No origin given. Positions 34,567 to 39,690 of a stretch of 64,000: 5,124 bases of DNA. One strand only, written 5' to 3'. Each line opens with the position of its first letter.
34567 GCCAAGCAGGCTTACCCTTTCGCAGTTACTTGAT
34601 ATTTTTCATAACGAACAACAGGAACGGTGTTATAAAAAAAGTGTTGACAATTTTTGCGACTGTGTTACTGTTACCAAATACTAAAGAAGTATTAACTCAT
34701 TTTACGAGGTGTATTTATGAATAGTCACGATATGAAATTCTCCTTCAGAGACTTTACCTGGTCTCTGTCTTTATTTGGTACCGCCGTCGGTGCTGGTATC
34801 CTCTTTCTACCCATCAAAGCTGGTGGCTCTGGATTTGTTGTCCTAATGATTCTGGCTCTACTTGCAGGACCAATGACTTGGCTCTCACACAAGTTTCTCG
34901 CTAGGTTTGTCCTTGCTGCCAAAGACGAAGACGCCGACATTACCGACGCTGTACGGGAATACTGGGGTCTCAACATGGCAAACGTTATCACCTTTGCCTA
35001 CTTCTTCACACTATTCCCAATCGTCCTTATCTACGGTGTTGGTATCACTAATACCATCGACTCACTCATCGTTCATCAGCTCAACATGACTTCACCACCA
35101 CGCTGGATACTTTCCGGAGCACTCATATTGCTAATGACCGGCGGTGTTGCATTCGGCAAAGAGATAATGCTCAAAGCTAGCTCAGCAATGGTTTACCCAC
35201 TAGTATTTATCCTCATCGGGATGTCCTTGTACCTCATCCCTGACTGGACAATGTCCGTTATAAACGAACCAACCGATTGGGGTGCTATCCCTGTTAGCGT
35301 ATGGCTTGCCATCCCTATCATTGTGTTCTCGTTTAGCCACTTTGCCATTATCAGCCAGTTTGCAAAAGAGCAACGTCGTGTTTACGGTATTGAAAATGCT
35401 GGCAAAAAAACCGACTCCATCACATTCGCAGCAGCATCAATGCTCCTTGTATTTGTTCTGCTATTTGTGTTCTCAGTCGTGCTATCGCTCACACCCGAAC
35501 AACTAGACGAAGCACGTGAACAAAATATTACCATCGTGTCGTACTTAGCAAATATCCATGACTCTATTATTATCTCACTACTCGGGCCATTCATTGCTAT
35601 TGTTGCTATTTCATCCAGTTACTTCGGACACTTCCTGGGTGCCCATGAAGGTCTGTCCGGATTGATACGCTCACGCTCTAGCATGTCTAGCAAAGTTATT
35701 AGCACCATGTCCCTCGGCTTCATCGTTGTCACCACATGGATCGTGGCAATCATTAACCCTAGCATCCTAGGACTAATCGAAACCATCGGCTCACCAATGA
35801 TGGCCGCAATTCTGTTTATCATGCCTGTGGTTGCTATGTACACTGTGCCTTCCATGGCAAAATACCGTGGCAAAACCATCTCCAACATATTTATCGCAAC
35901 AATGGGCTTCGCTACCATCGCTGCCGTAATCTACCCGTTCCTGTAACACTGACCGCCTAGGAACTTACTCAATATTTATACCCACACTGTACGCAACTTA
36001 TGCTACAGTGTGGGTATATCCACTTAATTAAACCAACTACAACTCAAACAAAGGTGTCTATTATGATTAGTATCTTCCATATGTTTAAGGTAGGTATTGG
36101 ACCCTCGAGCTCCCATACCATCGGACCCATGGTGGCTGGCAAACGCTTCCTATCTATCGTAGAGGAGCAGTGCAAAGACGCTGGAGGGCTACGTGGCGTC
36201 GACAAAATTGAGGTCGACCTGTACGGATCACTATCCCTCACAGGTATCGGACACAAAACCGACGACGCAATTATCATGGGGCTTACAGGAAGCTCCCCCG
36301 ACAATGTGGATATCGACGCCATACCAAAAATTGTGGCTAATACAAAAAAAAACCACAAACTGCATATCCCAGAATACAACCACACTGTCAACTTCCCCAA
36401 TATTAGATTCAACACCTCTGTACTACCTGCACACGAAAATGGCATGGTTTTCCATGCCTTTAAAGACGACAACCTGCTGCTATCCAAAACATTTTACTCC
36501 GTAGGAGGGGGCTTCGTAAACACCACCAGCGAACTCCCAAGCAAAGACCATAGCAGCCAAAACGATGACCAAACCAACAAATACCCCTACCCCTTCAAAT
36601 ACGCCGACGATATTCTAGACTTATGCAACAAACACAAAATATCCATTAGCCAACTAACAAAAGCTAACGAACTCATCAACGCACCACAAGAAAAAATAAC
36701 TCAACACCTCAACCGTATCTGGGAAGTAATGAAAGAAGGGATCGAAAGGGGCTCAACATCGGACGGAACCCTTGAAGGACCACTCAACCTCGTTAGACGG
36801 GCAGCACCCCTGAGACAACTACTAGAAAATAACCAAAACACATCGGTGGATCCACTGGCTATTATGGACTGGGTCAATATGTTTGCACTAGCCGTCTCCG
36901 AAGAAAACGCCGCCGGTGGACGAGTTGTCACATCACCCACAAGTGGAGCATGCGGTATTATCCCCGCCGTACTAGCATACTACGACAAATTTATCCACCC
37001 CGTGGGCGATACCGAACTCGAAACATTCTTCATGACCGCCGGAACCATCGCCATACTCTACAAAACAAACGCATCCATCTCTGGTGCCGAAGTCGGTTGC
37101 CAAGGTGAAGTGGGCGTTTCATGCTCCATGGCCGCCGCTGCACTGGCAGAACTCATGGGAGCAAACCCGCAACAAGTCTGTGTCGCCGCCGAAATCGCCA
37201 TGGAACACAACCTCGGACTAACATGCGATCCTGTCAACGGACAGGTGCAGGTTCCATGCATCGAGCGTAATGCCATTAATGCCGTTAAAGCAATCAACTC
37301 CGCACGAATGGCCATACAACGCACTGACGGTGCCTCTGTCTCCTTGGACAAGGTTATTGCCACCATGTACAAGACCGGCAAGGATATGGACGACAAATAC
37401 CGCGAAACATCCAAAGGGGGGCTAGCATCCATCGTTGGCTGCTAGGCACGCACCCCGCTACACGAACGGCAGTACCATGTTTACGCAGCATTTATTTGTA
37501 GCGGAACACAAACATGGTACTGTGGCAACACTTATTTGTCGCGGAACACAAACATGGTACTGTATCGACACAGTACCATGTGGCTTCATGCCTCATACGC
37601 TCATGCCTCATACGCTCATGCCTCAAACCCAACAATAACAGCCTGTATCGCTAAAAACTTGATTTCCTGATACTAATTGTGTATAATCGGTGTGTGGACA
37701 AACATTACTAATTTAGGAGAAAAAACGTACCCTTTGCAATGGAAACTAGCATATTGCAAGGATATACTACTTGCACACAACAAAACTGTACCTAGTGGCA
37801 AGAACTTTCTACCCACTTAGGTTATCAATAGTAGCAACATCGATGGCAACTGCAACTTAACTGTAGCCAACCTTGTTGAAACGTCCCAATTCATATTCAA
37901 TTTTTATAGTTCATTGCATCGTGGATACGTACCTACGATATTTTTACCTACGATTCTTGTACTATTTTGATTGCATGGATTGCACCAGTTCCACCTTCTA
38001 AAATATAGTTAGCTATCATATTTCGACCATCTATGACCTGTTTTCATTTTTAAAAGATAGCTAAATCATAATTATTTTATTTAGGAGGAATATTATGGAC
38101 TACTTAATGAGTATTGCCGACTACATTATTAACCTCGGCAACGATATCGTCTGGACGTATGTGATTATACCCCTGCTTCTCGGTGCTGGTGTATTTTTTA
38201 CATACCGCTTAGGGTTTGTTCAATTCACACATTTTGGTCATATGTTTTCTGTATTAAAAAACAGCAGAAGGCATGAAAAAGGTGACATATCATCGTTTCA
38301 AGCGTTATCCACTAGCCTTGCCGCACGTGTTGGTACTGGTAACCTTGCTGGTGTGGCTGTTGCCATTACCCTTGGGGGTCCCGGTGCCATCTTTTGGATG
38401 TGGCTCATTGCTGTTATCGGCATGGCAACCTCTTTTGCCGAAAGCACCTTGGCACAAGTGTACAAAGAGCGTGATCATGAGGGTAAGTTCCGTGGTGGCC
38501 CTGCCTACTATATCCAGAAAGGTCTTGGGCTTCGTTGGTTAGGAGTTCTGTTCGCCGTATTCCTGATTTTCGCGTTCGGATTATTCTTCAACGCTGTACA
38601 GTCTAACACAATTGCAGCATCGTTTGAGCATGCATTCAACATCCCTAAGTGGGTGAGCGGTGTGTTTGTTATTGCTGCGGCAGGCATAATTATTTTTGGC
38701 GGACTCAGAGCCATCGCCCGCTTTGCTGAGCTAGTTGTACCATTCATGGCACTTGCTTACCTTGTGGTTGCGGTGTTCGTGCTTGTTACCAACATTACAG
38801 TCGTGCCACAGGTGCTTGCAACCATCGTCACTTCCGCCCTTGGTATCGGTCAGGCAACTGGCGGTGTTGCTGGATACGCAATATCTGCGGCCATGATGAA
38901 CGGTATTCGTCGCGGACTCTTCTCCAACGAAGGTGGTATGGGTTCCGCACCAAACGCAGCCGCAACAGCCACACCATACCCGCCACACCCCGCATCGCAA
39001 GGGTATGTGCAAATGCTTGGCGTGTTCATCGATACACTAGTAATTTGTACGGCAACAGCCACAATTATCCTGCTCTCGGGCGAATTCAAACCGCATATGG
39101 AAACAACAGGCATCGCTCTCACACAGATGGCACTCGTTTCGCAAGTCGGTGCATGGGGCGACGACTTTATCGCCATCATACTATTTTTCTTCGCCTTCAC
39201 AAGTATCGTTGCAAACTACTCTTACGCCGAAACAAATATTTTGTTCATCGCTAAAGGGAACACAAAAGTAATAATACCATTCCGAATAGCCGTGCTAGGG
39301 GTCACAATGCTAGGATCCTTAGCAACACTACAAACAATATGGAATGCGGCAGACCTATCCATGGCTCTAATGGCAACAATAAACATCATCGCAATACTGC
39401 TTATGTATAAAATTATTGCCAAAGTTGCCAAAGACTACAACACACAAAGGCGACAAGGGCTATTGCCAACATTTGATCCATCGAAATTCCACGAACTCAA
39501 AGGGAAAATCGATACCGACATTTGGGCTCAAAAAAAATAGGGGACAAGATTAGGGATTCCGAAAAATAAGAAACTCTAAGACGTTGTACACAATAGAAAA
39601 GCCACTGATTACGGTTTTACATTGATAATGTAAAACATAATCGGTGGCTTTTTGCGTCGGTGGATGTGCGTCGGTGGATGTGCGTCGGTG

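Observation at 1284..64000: Strong A/C versus G/T strand bias that flips polarity in kb-sized patches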

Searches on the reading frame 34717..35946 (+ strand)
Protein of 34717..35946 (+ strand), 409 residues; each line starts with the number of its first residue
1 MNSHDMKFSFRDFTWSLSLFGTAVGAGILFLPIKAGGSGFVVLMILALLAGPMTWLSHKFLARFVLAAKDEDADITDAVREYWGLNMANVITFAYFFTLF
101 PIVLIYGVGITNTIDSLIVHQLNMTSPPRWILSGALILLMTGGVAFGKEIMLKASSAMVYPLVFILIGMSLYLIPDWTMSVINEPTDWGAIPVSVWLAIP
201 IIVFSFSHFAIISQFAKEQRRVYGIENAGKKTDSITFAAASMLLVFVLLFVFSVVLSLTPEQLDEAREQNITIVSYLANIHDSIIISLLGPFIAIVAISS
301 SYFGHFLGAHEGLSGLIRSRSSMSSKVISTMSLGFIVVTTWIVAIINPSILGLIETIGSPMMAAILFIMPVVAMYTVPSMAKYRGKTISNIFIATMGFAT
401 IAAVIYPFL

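Call 8: search_protein_families(library=pfam, proteins=[window:34717-35946:+])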
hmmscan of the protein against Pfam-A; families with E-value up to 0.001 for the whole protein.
window:34717-35946:+ (409 aa): 2 families
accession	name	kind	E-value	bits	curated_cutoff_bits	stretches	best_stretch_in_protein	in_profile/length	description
PF03222.19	Trp_Tyr_perm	-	4.4e-13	49.5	22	1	19-376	12-360/393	Tryptophan/tyrosine permease family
PF01490.24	Aa_trans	-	2.2e-08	33.6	25.6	1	17-406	10-406/410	Transmembrane amino acid transporter protein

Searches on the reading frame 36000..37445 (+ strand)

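Call 8: search_protein_families(library=pfam, proteins=[window:36000-37445:+])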
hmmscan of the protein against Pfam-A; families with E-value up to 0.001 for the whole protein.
window:36000-37445:+ (481 aa): 2 families
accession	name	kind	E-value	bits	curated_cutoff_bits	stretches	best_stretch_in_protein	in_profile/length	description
PF03313.21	SDH_alpha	-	1.6e-85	287.3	26.4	1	212-476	2-260/260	Serine dehydratase alpha chain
PF03315.21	SDH_beta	-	1e-50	172.5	26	1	24-176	1-153/155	Serine dehydratase beta chain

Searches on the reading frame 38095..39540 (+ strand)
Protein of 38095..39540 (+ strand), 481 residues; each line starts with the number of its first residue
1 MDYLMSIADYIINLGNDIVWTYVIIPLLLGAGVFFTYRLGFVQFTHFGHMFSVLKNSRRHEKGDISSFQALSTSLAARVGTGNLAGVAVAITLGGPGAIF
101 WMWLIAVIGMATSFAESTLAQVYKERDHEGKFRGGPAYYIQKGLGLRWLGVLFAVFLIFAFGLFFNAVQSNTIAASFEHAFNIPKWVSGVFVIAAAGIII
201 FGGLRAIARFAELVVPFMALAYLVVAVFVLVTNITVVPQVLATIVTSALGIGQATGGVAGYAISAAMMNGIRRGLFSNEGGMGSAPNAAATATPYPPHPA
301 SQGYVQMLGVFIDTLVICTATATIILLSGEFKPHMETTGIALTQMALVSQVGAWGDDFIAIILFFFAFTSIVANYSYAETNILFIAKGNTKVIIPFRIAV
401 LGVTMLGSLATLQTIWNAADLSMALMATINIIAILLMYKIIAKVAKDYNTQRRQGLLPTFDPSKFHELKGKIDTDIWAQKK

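Call 8: search_protein_families(library=pfam, proteins=[window:38095-39540:+])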
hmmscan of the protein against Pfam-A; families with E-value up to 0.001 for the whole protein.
window:38095-39540:+ (481 aa): 1 family
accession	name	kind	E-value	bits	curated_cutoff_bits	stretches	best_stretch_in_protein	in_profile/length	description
PF01235.23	Na_Ala_symp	-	1.9e-159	531.6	24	1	54-456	2-387/392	Sodium:alanine symporter family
